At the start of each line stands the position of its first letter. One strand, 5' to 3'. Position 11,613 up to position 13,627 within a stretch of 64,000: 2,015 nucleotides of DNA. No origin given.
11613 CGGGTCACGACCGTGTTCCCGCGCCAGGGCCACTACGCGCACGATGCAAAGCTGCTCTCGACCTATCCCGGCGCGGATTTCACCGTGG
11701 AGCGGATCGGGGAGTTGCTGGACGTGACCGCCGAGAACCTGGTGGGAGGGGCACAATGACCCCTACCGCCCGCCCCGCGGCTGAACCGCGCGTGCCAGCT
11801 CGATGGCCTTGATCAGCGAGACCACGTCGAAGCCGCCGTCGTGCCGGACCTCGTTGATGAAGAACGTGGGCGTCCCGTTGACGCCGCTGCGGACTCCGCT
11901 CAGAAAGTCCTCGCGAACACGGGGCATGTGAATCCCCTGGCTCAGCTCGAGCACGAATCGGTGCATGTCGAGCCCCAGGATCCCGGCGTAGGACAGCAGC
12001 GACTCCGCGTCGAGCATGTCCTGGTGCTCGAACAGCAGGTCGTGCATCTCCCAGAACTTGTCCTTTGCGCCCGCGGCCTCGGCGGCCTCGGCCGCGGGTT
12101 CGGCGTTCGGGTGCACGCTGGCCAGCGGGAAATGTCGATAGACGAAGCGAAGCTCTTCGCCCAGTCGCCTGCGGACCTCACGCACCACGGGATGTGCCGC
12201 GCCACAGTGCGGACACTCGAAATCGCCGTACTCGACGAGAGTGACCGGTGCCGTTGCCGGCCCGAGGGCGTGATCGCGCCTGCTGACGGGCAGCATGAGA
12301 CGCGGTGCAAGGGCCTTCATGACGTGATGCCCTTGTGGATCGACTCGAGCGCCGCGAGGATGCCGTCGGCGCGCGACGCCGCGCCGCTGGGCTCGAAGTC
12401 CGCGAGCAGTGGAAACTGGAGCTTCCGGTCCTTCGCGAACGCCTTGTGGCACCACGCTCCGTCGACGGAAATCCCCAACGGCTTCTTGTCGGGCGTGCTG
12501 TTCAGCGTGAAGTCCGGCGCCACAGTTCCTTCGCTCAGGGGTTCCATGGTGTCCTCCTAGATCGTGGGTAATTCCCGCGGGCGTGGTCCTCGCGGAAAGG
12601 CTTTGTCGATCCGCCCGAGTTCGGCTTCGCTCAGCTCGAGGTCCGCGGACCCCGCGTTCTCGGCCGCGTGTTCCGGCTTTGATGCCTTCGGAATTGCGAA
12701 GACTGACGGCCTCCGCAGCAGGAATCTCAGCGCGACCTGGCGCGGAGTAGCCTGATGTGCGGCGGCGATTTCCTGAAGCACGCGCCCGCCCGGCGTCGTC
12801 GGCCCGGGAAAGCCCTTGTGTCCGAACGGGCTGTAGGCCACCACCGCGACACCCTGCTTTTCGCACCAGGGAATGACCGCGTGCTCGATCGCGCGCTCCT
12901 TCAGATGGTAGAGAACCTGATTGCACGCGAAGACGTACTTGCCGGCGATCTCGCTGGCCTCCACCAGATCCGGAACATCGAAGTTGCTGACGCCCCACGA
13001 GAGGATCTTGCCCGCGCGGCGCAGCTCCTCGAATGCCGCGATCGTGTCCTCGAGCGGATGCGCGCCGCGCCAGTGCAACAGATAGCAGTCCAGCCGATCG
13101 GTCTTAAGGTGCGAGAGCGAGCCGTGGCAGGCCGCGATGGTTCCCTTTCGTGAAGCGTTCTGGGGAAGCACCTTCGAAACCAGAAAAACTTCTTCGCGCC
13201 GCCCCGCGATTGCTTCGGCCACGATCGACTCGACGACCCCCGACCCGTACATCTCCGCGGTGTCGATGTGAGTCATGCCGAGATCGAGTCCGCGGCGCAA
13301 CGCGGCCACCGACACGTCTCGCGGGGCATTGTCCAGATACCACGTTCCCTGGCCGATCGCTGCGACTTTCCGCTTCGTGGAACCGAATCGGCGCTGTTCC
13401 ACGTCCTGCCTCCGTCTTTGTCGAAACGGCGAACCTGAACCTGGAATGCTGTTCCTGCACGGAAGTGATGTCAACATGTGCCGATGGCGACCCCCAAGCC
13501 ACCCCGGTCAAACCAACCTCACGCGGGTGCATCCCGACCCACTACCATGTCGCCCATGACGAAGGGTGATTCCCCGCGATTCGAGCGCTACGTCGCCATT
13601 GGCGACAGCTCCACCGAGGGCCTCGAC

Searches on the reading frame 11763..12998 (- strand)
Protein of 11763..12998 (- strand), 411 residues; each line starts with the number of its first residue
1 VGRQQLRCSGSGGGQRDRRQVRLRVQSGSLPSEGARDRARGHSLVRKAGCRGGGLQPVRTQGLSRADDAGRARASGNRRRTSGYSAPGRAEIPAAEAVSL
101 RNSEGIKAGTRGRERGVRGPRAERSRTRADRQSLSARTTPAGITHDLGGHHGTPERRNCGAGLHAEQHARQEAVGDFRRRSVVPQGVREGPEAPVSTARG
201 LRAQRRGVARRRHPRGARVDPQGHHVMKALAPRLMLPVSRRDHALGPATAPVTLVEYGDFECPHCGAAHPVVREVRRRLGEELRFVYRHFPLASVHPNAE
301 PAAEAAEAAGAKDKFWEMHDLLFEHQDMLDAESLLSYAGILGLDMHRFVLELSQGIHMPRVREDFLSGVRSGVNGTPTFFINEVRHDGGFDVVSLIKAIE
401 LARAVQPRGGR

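Call 8: search_protein_families(library=pfam, proteins=[window:11763-12998:-], max_evalue=0.001)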
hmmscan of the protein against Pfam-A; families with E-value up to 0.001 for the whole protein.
window:11763-12998:- (411 aa): 2 families
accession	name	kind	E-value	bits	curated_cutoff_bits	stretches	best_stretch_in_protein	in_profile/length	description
PF13462.12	Thioredoxin_4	-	1.6e-20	74.4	23.2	1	241-399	4-163/165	Thioredoxin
PF01323.26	DSBA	-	5.2e-16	59.4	25.6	1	253-393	1-184/191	DSBA-like thioredoxin domain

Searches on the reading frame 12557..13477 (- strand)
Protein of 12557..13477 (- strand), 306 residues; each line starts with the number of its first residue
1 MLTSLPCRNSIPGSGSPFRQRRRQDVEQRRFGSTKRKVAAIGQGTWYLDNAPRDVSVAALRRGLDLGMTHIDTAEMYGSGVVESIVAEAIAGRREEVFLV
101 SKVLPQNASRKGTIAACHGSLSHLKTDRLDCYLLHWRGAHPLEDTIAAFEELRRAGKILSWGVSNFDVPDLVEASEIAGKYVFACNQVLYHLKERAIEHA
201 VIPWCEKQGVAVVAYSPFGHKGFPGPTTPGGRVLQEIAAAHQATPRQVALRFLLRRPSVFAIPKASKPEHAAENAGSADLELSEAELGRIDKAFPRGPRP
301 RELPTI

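Call 8: search_protein_families(library=pfam, proteins=[window:12557-13477:-], max_evalue=0.001)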
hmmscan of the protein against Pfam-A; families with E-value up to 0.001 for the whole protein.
window:12557-13477:- (306 aa): 1 family
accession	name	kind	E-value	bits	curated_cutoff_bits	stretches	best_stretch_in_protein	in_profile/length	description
PF00248.27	Aldo_ket_red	-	2.9e-56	191.1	24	1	41-293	2-289/291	Aldo/keto reductase family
